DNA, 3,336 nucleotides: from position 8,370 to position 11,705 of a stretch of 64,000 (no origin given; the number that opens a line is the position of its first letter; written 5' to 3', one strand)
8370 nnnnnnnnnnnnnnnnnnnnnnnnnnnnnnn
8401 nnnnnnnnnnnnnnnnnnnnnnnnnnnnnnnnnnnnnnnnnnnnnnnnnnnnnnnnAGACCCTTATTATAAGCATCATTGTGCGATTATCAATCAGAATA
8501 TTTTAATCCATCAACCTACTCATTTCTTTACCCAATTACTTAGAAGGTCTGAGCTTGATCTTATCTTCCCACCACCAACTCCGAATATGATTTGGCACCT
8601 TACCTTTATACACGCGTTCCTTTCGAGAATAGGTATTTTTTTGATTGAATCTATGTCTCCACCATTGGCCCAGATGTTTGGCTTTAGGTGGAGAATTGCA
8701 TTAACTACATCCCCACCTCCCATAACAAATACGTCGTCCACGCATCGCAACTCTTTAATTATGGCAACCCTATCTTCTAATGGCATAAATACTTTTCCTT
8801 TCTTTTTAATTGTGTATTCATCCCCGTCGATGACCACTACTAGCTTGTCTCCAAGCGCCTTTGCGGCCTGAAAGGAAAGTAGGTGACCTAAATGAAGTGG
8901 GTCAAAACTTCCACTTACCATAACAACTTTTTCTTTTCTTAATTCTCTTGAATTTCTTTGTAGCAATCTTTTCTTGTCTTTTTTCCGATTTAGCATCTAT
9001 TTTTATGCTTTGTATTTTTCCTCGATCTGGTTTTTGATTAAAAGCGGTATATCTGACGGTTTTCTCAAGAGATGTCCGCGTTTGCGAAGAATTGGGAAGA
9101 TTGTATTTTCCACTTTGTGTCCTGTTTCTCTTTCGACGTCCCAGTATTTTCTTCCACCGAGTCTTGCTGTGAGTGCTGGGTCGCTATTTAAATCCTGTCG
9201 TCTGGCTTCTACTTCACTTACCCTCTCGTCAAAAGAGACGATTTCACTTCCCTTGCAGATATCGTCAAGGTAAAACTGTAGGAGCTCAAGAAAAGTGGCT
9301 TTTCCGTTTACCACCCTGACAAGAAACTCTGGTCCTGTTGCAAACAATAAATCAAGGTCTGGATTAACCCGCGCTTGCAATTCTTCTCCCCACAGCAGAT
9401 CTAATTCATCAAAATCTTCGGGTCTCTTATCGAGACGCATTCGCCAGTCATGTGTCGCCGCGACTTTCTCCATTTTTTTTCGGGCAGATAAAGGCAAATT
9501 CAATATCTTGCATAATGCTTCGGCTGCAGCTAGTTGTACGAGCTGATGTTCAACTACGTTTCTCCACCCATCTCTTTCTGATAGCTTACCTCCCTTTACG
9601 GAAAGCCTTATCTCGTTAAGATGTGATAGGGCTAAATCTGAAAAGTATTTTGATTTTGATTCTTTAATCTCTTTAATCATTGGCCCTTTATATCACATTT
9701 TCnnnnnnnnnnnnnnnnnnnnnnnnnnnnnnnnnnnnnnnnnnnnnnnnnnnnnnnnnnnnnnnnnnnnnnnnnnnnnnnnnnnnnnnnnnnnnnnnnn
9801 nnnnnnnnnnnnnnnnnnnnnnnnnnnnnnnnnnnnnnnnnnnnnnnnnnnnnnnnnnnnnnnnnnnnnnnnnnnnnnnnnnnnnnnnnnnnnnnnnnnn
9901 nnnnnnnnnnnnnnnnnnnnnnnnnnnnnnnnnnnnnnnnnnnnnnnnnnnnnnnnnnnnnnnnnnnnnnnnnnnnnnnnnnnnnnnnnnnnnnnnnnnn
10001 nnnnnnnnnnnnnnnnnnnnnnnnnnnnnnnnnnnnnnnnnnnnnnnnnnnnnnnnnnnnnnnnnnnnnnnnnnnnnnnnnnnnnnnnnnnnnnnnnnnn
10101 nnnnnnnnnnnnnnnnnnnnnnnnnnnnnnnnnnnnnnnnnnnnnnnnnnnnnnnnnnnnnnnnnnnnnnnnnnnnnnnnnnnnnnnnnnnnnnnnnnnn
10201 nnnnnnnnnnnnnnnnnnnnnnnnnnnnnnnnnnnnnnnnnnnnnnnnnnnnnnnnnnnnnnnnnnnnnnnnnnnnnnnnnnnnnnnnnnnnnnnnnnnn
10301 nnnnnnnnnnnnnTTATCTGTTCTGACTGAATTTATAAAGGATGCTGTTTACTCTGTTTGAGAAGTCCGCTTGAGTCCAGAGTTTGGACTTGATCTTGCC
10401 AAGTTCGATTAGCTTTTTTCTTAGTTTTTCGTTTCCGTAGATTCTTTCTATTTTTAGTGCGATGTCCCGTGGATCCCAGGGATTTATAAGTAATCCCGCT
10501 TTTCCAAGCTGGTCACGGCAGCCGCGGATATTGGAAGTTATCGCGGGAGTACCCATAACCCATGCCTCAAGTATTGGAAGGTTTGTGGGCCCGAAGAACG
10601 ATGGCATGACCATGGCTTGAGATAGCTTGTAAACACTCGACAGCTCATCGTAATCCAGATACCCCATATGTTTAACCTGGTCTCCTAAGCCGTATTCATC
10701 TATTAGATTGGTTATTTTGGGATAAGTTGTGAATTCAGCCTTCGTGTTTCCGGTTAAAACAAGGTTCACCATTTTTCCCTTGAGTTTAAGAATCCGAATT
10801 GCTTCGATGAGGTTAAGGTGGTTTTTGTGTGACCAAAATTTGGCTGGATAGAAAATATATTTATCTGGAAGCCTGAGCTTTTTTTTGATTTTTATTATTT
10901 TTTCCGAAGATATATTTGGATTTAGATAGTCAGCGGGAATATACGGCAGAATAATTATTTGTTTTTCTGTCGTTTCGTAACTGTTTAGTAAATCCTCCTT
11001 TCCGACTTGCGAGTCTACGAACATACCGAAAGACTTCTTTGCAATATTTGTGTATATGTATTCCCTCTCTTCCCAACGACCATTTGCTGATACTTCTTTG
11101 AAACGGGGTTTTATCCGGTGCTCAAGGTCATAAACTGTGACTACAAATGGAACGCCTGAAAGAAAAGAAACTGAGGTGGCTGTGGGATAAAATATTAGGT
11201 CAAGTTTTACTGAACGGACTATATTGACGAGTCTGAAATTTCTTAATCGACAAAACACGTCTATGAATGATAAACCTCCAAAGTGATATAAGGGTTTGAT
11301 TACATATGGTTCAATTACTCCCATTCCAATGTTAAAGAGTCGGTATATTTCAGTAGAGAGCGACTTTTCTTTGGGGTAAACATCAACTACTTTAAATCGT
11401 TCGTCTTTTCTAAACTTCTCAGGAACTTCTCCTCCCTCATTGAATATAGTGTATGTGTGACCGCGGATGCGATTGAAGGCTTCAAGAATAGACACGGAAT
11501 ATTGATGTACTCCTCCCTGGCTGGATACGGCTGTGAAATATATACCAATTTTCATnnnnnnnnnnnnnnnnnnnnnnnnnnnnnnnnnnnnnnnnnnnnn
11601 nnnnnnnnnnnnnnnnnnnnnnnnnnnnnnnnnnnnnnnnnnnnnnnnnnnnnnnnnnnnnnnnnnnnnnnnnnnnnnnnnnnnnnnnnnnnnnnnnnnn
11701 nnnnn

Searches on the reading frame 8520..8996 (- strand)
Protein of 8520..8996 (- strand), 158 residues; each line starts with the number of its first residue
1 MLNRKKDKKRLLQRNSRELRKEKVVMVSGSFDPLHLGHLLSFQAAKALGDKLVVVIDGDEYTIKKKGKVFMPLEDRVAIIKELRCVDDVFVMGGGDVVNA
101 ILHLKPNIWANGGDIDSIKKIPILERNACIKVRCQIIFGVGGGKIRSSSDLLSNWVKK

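Call 69: search_protein_families(library=pfam, proteins=[window:8520-8996:-], max_evalue=0.001)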
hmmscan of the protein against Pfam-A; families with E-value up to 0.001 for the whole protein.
window:8520-8996:- (158 aa): 1 family
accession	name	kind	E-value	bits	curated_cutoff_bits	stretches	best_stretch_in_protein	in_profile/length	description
PF01467.32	CTP_transf_like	-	5e-15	56.3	21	1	27-115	2-90/133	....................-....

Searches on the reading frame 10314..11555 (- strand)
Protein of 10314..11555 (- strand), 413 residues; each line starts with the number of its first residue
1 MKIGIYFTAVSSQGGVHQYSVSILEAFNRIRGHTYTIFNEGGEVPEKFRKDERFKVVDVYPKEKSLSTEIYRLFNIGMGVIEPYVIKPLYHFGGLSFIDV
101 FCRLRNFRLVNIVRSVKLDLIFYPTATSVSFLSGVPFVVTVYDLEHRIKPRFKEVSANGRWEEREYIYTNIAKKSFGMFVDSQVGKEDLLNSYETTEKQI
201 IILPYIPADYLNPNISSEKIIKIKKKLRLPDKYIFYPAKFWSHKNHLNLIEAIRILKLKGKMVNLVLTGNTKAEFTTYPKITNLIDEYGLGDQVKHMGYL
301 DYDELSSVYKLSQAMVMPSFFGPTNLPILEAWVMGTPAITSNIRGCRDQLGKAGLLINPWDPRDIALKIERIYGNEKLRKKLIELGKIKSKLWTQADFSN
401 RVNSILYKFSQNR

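Call 81: search_protein_families(library=pfam, proteins=[window:10314-11555:-], max_evalue=0.001)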
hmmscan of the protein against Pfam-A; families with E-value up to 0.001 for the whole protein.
window:10314-11555:- (413 aa): 2 families
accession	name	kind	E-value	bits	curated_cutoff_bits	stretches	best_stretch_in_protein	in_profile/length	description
PF00534.26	Glycos_transf_1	-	2.5e-26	92.7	26.4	1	222-387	6-170/172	Glycosyl transferases group 1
PF13692.12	Glyco_trans_1_4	-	1e-20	74.9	27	1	232-374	2-141/142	Glycosyl transferases group 1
